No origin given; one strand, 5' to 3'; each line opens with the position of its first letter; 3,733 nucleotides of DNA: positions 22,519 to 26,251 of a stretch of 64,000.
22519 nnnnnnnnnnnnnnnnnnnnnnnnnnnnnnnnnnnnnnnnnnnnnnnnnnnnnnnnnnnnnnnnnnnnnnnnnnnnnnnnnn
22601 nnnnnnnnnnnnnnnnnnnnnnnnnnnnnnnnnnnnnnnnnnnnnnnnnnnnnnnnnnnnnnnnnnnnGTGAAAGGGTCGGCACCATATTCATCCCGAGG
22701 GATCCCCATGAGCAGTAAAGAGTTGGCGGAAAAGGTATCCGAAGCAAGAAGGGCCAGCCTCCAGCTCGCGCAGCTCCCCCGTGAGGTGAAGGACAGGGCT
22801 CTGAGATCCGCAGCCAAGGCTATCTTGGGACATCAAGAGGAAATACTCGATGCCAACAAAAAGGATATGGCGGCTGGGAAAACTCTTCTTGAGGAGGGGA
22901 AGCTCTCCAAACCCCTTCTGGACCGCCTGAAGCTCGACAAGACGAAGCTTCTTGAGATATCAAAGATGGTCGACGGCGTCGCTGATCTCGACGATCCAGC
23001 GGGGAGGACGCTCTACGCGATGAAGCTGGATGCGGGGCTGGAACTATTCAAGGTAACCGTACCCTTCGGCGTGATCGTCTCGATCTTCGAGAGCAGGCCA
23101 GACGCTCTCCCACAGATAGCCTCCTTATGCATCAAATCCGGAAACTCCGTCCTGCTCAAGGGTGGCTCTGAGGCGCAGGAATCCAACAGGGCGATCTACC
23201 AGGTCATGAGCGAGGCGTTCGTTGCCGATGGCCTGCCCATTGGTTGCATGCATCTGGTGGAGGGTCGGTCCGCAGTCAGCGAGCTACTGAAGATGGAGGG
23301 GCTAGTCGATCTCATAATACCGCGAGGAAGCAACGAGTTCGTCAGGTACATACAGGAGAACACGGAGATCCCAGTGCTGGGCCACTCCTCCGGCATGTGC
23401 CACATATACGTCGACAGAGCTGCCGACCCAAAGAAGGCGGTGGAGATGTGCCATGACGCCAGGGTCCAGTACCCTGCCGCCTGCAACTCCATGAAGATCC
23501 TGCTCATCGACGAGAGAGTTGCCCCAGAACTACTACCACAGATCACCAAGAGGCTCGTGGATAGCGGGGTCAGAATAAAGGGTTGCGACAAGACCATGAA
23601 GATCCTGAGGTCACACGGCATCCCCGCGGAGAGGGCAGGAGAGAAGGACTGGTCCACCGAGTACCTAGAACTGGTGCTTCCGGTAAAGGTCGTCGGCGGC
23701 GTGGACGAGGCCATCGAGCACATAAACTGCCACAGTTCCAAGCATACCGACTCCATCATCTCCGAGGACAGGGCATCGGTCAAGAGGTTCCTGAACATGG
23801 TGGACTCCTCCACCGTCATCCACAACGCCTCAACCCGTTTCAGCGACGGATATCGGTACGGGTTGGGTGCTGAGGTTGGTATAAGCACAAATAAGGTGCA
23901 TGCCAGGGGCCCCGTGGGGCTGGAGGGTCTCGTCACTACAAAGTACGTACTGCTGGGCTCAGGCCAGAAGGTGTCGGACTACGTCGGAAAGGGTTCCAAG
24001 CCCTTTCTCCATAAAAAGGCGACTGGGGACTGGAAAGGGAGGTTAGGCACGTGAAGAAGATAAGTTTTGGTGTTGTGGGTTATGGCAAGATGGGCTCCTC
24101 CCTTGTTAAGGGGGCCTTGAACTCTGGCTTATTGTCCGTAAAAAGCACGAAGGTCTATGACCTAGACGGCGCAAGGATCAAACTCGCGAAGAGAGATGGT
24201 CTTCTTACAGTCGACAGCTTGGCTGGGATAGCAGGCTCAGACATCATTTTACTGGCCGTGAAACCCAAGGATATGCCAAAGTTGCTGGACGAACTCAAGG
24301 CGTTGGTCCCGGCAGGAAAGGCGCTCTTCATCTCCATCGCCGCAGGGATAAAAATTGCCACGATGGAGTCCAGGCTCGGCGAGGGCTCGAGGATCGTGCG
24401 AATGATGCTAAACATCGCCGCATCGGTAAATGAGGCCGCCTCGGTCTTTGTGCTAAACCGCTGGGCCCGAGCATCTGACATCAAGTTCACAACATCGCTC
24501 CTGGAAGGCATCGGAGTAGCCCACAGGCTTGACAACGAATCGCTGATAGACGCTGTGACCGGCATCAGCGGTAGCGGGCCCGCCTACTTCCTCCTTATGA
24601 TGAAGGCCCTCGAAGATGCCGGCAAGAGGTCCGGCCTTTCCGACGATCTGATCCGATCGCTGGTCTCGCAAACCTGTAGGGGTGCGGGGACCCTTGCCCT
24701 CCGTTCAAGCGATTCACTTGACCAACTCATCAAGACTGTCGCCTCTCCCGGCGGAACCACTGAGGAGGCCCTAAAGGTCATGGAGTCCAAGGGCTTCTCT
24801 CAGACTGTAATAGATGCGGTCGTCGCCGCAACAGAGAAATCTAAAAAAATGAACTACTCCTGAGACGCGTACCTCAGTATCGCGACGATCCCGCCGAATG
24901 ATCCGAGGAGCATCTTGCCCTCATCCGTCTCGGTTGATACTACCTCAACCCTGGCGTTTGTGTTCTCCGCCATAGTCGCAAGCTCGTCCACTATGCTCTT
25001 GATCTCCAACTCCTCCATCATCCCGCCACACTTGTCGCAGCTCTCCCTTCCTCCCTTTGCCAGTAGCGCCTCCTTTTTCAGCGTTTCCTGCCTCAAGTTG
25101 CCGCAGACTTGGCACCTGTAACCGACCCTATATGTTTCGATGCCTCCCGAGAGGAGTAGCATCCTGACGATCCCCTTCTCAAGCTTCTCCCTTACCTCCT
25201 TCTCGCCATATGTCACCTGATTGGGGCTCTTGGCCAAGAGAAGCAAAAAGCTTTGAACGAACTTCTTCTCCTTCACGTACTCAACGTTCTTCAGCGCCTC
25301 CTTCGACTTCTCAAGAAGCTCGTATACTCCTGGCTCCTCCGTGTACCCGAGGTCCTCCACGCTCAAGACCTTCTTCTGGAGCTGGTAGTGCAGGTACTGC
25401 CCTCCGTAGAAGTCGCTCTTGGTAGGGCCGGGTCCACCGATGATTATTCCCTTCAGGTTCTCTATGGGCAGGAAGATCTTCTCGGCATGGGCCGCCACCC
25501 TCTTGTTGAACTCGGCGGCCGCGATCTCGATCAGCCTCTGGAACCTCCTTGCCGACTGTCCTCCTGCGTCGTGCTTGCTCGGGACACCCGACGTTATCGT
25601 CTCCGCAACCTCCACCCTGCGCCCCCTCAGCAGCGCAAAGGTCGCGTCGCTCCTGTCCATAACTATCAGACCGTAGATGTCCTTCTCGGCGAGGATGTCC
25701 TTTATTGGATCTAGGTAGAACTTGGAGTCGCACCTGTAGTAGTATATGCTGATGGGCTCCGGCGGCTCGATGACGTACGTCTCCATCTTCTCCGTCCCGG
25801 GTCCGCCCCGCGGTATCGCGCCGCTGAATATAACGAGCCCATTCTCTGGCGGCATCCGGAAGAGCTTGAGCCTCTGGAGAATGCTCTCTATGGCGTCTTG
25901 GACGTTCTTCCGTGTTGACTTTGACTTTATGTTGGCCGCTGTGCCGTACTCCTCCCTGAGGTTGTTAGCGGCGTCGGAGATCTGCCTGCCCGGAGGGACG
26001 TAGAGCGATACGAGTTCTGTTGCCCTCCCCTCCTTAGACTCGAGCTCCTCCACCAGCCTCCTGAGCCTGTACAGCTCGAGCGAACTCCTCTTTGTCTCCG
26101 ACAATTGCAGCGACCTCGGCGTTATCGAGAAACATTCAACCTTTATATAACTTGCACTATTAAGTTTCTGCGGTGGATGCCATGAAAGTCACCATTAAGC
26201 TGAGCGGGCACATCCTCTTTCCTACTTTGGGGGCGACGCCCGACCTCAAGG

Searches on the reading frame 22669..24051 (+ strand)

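Call 29: search_protein_families(library=pfam, proteins=[window:22669-24051:+], max_evalue=0.001)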
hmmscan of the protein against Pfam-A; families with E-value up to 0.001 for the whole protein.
window:22669-24051:+ (461 aa): 1 family
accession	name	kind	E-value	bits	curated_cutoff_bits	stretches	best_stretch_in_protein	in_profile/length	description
PF00171.27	Aldedh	-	1e-16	61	23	1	16-296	28-293/461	Aldehyde dehydrogenase family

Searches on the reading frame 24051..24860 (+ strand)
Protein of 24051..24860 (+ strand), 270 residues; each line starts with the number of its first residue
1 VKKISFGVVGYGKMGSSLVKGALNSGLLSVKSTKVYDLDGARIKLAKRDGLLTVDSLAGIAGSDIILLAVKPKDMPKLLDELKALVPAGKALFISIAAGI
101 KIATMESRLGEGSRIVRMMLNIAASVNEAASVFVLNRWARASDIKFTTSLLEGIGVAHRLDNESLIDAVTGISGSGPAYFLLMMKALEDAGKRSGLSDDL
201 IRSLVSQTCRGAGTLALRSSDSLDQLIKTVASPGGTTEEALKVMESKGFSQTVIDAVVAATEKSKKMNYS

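Call 29: search_protein_families(library=pfam, proteins=[window:24051-24860:+], max_evalue=0.001)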
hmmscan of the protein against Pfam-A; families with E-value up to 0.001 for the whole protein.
window:24051-24860:+ (270 aa): 3 families
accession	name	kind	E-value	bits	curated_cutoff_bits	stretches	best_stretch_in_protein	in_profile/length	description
PF14748.11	P5CR_dimer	-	1.2e-34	119.1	25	1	163-267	1-105/105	Pyrroline-5-carboxylate reductase dimerisation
PF03807.23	F420_oxidored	-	3.2e-10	40.9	21.6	1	6-99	2-94/94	NADP oxidoreductase coenzyme F420-dependent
PF03446.21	NAD_binding_2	-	0.00084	19.8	21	0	6-84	2-81/161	NAD binding domain of 6-phosphogluconate dehydrogenase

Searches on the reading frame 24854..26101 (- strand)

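Call 63: search_protein_families(library=pfam, proteins=[window:24854-26101:-], max_evalue=0.00001)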
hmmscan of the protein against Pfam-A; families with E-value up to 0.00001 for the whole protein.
window:24854-26101:- (415 aa): 5 families
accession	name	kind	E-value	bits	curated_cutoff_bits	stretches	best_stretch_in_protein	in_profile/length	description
PF03464.20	eRF1_2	-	3.6e-39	134.6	27.1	1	143-272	2-133/133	eRF1 domain 2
PF03463.20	eRF1_1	-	7.6e-27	94.2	23.8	1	15-136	2-122/123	eRF1 domain 1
PF03465.20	eRF1_3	-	1.2e-23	84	25.8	1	275-412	1-105/106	eRF1 domain 3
PF18854.6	baeRF_family10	-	7.7e-11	42.9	27.1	1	129-231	2-107/143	Bacterial archaeo-eukaryotic release factor family 10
PF18859.6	acVLRF1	-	1.3e-08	35.6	27.1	1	146-223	5-81/130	Actinobacteria/chloroflexi VLRF1 release factor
